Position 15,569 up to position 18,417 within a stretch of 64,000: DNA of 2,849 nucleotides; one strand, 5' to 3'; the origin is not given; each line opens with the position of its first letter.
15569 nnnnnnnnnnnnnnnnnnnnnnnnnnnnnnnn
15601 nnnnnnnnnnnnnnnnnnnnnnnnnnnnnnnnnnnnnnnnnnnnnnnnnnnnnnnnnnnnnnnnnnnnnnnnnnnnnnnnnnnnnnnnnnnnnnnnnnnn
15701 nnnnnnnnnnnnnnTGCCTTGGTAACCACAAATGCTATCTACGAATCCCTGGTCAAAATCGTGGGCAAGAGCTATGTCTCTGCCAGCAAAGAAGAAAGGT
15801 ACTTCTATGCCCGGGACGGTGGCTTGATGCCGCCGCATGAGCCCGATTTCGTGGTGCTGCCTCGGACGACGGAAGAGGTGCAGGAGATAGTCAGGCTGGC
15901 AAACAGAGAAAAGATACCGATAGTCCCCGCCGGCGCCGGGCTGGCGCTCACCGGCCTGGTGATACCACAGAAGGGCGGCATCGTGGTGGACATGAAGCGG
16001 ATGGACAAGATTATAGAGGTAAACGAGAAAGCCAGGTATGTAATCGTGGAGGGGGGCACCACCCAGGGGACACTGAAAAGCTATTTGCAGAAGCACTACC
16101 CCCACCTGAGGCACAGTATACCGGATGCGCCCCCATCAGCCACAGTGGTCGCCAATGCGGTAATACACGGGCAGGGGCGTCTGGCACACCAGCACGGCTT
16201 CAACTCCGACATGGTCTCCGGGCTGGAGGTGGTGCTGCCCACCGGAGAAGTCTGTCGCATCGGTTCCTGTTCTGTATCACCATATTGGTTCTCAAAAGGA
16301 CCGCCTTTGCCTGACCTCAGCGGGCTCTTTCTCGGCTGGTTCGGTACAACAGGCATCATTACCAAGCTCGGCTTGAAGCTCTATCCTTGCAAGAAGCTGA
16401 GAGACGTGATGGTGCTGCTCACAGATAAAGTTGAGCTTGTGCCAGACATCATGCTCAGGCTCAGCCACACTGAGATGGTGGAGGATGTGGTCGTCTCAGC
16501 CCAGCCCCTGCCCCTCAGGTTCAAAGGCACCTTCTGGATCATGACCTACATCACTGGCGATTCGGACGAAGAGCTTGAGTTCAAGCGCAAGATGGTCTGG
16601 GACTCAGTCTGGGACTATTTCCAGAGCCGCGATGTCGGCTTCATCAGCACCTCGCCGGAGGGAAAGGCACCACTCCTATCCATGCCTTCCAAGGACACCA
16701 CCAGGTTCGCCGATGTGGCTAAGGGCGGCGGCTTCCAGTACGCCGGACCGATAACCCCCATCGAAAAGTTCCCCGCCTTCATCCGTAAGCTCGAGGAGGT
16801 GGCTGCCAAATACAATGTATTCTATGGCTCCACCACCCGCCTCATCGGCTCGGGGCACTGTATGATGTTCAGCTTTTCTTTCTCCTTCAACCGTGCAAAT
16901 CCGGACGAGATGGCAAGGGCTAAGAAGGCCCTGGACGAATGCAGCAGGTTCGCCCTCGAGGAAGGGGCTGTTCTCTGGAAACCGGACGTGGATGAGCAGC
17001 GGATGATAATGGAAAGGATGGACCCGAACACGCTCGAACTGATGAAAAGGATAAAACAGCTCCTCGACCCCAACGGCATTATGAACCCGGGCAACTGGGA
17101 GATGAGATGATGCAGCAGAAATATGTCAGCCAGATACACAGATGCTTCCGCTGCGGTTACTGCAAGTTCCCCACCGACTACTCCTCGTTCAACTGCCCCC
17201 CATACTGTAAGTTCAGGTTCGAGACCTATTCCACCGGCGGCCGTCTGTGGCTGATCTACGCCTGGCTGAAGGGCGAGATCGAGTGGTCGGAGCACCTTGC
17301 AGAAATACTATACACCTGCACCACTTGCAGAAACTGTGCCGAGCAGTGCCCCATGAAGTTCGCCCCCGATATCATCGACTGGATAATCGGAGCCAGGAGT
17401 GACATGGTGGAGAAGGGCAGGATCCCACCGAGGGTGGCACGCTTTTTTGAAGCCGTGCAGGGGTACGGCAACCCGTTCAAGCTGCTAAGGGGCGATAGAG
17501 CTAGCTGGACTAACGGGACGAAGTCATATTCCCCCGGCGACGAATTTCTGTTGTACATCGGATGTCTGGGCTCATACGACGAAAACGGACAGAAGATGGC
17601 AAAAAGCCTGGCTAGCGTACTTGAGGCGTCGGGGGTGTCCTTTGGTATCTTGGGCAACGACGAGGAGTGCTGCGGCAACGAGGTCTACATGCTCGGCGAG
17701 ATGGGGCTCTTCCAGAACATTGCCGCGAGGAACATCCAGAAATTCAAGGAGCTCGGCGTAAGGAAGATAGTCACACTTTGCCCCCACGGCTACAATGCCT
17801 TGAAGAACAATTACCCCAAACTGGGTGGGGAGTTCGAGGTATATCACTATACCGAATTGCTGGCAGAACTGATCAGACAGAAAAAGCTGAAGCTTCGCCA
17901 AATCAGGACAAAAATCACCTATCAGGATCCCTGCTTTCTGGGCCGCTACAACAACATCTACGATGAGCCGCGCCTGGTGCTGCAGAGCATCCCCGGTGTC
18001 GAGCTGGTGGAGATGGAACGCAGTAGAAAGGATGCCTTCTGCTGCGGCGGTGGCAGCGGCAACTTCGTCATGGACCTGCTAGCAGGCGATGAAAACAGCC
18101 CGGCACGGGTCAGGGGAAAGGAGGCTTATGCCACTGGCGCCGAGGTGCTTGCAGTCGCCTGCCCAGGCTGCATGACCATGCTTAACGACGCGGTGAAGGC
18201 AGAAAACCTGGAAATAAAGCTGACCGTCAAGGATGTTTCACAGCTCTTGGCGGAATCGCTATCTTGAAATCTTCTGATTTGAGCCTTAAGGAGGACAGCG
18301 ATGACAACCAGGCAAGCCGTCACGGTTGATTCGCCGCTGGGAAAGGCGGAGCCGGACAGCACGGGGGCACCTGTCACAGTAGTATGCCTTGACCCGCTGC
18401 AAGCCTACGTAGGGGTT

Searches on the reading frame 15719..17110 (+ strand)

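Call 8: search_protein_families(library=pfam, proteins=[window:15719-17110:+])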
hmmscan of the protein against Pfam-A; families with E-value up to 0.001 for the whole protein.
window:15719-17110:+ (463 aa): 2 families
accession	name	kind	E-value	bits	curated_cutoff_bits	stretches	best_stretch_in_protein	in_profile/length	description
PF01565.28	FAD_binding_4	-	1.7e-31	109.2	26.4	1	42-181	1-138/139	FAD binding domain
PF02913.24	FAD-oxidase_C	-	8.5e-13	49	21.2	1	265-459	55-247/248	FAD linked oxidases, C-terminal domain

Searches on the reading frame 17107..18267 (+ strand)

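Call 8: search_protein_families(library=pfam, proteins=[window:17107-18267:+])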
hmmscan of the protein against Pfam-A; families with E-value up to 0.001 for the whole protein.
window:17107-18267:+ (386 aa): 3 families
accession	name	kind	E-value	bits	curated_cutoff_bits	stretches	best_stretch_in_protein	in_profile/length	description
PF02754.22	CCG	-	6.5e-31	106.7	20.6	2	270-359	1-84/85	Cysteine-rich domain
PF13183.11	Fer4_8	-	2.4e-10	41.2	27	1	10-84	2-67/68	4Fe-4S dicluster domain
PF13534.11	Fer4_17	-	0.0001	23.2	22.2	1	12-85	1-60/61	4Fe-4S dicluster domain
